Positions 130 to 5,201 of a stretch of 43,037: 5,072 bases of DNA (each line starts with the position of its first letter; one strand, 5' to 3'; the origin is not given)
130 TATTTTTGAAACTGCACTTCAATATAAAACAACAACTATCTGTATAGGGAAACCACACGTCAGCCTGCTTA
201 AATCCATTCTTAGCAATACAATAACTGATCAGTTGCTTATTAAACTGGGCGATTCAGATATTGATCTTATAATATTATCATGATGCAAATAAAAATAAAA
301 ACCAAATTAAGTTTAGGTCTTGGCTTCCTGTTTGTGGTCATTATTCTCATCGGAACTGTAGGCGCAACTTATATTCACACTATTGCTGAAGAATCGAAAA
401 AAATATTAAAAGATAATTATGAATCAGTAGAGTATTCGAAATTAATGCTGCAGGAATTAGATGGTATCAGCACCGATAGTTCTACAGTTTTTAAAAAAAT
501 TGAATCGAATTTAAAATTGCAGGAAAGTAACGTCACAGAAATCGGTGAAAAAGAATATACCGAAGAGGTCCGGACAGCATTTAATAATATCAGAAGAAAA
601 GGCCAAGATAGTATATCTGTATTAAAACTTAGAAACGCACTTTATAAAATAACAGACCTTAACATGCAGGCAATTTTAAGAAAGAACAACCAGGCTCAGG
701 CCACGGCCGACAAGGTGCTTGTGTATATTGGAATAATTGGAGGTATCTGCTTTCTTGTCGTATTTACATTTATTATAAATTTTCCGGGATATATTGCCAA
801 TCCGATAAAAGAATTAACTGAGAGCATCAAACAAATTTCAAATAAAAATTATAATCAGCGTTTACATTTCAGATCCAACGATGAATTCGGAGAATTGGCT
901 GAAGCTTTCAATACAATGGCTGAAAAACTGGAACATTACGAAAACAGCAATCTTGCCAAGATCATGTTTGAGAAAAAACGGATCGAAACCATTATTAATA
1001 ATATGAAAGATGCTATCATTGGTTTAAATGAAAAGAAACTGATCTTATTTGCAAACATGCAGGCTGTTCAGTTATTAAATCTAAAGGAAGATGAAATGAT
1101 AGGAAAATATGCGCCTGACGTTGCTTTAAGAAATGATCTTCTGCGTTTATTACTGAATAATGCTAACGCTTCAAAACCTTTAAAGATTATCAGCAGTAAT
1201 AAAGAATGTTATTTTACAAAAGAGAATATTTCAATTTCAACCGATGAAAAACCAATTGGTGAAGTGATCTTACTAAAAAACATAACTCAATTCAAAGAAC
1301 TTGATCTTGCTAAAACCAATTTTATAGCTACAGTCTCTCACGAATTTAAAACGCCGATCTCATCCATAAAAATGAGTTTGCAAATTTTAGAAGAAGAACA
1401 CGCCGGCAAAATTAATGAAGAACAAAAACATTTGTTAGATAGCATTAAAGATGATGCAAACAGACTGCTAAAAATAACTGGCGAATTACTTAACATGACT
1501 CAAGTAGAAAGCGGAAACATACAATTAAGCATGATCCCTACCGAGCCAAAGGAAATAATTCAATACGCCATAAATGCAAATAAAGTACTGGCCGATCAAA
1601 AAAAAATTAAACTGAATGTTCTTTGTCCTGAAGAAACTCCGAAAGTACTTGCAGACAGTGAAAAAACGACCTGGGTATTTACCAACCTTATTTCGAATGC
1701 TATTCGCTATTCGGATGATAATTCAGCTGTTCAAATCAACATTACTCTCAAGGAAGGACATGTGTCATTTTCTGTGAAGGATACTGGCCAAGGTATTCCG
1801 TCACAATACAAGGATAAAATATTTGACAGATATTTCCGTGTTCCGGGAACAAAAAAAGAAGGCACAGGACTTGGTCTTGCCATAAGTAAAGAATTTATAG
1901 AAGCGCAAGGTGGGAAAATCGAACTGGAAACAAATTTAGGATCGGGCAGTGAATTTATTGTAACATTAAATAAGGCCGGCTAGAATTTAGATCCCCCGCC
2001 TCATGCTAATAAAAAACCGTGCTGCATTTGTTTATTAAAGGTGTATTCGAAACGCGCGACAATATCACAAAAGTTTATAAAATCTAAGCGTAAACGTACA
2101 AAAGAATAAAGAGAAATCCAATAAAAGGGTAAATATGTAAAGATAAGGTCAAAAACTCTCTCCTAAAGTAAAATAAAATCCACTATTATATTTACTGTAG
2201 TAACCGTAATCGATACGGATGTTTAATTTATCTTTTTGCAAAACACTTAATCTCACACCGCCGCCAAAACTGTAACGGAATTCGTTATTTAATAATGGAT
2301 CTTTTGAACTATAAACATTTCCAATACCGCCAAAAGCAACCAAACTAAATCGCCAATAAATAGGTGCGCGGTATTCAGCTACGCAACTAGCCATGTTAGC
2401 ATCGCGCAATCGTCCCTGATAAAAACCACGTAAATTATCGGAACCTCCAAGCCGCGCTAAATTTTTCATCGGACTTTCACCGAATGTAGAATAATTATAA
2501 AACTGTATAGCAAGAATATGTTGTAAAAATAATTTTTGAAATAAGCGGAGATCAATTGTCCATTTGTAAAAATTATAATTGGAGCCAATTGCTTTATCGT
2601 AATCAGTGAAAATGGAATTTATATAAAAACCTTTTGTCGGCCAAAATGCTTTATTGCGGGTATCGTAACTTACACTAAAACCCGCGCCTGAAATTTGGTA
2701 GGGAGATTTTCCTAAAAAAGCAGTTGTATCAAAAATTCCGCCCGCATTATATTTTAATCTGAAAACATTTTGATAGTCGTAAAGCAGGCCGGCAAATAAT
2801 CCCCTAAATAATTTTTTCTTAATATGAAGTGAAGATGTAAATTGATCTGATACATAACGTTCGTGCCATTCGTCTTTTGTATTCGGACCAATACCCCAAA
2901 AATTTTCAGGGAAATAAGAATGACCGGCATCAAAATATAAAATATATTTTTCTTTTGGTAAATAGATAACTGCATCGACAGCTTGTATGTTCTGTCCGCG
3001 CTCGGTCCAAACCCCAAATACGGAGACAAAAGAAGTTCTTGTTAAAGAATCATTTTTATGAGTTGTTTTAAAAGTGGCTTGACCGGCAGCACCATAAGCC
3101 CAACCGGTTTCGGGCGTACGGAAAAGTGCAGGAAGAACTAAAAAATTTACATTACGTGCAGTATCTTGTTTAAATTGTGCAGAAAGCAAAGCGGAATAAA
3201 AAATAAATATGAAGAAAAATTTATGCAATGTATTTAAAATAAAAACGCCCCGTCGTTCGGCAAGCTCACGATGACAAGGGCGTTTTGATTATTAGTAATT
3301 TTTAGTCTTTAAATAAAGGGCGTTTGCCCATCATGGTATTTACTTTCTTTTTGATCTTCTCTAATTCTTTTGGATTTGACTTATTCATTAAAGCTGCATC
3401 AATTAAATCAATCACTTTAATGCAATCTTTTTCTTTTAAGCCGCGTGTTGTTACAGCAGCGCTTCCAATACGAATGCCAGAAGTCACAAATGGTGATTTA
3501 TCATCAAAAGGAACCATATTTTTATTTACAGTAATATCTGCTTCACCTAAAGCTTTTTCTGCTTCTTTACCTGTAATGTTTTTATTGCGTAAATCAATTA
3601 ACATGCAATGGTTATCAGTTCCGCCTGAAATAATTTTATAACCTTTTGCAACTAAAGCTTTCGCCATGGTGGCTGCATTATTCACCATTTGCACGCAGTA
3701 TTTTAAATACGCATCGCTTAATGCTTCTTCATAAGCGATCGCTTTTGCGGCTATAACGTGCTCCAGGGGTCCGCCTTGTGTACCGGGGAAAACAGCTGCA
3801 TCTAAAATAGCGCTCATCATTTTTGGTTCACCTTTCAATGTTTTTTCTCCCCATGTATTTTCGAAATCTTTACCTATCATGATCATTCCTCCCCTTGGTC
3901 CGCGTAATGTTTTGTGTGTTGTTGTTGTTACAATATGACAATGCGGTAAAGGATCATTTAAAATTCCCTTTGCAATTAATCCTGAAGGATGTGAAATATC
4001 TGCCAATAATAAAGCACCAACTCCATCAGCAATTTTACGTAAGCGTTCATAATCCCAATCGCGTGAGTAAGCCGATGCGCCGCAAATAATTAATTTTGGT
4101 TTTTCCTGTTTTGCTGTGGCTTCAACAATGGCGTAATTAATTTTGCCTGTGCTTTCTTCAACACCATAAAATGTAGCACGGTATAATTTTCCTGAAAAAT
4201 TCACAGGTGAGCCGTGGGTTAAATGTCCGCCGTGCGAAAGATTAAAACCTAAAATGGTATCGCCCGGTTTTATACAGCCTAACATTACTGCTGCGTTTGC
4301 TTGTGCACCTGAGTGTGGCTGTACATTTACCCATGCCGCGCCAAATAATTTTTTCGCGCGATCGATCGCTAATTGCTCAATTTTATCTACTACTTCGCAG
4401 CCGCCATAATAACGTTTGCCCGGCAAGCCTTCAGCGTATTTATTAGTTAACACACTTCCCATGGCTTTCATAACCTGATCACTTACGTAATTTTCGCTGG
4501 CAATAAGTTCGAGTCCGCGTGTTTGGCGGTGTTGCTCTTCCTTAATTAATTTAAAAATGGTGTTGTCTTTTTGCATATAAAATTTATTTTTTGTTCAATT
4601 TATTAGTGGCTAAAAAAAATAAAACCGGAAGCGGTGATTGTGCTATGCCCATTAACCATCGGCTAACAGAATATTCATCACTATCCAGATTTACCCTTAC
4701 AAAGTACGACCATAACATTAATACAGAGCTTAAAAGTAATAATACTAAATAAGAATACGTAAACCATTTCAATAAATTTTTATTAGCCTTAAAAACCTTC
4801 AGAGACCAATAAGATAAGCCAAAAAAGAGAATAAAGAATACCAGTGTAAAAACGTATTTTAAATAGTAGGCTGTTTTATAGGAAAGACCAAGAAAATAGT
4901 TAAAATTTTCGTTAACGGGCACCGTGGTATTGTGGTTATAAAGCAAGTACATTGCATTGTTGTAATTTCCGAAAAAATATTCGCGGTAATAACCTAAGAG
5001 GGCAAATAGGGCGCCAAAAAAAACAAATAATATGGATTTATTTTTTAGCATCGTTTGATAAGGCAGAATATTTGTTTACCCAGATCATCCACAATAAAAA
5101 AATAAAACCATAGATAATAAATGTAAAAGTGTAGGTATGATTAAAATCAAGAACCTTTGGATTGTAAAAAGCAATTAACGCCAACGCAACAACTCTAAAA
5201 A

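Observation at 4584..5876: The XrtF cassette is headed by a 73-aa secreted Pro/Cys-rich mini-protein with a P-I-D-G-G + TM + Lys-cluster tail, a candidate cognate XrtF substrate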

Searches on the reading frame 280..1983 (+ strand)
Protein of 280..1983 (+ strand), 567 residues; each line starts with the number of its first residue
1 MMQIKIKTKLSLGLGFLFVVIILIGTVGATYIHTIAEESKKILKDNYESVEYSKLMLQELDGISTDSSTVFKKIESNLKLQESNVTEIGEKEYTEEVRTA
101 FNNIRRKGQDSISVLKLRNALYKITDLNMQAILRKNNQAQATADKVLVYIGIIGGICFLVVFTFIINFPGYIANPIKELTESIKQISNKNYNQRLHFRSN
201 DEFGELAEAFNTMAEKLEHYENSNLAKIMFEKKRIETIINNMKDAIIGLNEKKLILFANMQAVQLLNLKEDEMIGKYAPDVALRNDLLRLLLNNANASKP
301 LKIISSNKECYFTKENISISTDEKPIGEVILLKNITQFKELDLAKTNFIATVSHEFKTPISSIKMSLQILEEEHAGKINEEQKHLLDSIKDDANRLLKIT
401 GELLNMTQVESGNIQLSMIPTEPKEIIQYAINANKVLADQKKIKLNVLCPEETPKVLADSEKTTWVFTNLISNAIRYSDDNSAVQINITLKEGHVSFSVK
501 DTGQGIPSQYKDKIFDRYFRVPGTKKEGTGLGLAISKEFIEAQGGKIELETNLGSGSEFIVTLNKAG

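Call 43: search_protein_families(library=pfam, proteins=[window:280-1983:+], max_evalue=0.00001)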
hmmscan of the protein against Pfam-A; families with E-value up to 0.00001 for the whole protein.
window:280-1983:+ (567 aa): 4 families
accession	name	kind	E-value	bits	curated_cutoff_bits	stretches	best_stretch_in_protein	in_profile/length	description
PF02518.31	HATPase_c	-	1.2e-23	84.1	26.4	1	460-565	3-109/111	Histidine kinase-, DNA gyrase B-, and HSP90-like ATPase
PF00512.31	HisKA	-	3.9e-17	62.5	26.9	1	344-412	1-66/66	His Kinase A (phospho-acceptor) domain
PF00672.30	HAMP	-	3.8e-14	53.2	25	1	171-218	5-52/53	HAMP domain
PF00989.32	PAS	-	7.6e-08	32.8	22.6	1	234-298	2-69/113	PAS fold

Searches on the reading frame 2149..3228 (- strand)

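Call 3: search_protein_families(library=ncbifam, proteins=[window:2149-3228:-], max_evalue=1)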
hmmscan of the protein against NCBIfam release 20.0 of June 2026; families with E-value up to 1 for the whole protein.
window:2149-3228:- (359 aa): 4 families
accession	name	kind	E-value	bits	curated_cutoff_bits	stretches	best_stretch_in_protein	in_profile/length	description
NF047779.1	Omp85_fam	subfamily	3.5e-22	79.5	200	1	179-359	224-423/423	Omp85 family outer membrane protein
TIGR03303.1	OM_YaeT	equivalog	6.3e-09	34.8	297.15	1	172-326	526-706/741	outer membrane protein assembly factor BamA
NF058613.1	OMPAssmBamADein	equivalog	0.00036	18.6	1050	1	236-358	722-856/857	outer membrane protein assembly factor BamA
TIGR00992.1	3a0901s03IAP75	subfamily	0.0029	15.9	1163.25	1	247-359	604-718/718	IAP75 family chloroplast envelope protein translocase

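Call 4: search_protein_families(library=pfam, proteins=[window:2149-3228:-], max_evalue=1)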
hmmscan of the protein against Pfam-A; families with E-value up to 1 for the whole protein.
window:2149-3228:- (359 aa): 1 family
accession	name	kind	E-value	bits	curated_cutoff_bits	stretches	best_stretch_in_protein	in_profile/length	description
PF01103.29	Omp85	-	3e-16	60.3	24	1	170-359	105-325/325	Omp85 superfamily domain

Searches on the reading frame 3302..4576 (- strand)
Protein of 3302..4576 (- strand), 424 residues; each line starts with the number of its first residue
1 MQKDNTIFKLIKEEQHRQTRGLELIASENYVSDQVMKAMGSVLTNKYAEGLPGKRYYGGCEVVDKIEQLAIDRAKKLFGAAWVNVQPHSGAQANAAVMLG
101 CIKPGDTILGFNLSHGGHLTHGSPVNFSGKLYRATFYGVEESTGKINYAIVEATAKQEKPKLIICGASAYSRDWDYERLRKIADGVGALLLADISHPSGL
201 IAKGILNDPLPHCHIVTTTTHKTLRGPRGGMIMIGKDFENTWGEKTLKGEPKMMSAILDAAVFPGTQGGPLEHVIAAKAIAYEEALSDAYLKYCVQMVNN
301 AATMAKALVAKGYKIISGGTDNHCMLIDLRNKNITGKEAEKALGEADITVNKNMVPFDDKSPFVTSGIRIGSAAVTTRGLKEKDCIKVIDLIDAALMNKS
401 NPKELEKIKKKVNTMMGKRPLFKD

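Call 3: search_protein_families(library=ncbifam, proteins=[window:3302-4576:-], max_evalue=1)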
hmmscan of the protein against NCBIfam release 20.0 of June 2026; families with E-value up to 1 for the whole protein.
window:3302-4576:- (424 aa): 5 families
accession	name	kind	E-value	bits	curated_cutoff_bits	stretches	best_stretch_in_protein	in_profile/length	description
NF000586.1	PRK00011.1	subfamily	1.8e-179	596.7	335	1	4-420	1-402/404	serine hydroxymethyltransferase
NF010094.0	PRK13580.1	equivalog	1.3e-123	413.3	735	2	107-412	170-461/496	glycine hydroxymethyltransferase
TIGR04506.1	F_threo_transal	equivalog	1.1e-33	116.8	650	1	6-419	5-401/609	fluorothreonine transaldolase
TIGR00858.1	bioF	equivalog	0.0022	16.8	426.45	1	45-234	49-233/365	8-amino-7-oxononanoate synthase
TIGR03588.1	PseC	equivalog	0.12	11.3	423.5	0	135-203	95-165/380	UDP-4-amino-4,6-dideoxy-N-acetyl-beta-L-altrosamine transaminase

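Call 4: search_protein_families(library=pfam, proteins=[window:3302-4576:-], max_evalue=1)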
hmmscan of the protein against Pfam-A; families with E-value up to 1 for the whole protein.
window:3302-4576:- (424 aa): 3 families
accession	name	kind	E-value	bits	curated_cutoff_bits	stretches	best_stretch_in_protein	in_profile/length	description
PF00464.25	SHMT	-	1.3e-161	538.2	27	1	2-392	3-399/399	Serine hydroxymethyltransferase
PF00155.27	Aminotran_1_2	-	0.017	14.8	19.7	1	61-218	42-216/361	Aminotransferase class I and II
PF01212.27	Beta_elim_lyase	-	0.043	13.6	27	1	32-157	4-120/288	Beta-eliminating lyase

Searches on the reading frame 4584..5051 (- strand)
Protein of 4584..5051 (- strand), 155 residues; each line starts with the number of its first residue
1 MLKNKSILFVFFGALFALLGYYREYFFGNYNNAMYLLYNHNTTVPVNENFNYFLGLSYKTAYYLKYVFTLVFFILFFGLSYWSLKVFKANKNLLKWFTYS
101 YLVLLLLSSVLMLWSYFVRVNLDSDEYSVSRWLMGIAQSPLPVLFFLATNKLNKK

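Call 3: search_protein_families(library=ncbifam, proteins=[window:4584-5051:-], max_evalue=1)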
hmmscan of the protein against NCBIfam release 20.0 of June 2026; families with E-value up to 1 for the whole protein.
window:4584-5051:- (155 aa): 1 family
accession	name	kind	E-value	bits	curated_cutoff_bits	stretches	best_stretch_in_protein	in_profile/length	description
NF046082.1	assoc_w_XrtX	equivalog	7.1e-10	38.8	75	1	5-147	4-141/147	XrtX-associated membrane protein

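Call 4: search_protein_families(library=pfam, proteins=[window:4584-5051:-], max_evalue=1)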
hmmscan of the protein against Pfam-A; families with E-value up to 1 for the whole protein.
window:4584-5051:- (155 aa): 3 families
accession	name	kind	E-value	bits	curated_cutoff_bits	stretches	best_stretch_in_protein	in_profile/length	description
PF08229.16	SHR3_chaperone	-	0.036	13.5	25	1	26-111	21-102/188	ER membrane protein SH3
PF13346.12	ABC2_membrane_5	-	0.064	13.2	25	1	7-118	86-195/205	ABC-2 family transporter protein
PF13398.12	Peptidase_M50B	-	0.13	12.4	26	1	63-136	111-181/201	Peptidase M50B-like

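Call 30: search_protein_families(library=ncbifam, alignment_id=A3, max_evalue=0.01)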
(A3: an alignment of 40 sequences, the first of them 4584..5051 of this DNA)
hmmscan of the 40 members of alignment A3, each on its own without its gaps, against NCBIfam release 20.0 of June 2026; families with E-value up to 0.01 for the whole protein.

A. member 1, window:4584-5051:- (155 aa): 1 family
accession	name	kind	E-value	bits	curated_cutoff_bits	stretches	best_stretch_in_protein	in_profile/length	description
NF046082.1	assoc_w_XrtX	equivalog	7.1e-10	38.8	75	1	5-147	4-141/147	XrtX-associated membrane protein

B. families by the number of members that match (of 40 scanned): 4 families
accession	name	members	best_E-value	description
NF046082.1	assoc_w_XrtX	37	8.4e-12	XrtX-associated membrane protein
NF045846.1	MSC0882_dom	1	0.0057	MSC_0882 family membrane protein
NF010199.0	PRK13673.1-6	1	0.0059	hypothetical protein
NF007577.0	PRK10209.1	1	0.007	HdeD family acid-resistance protein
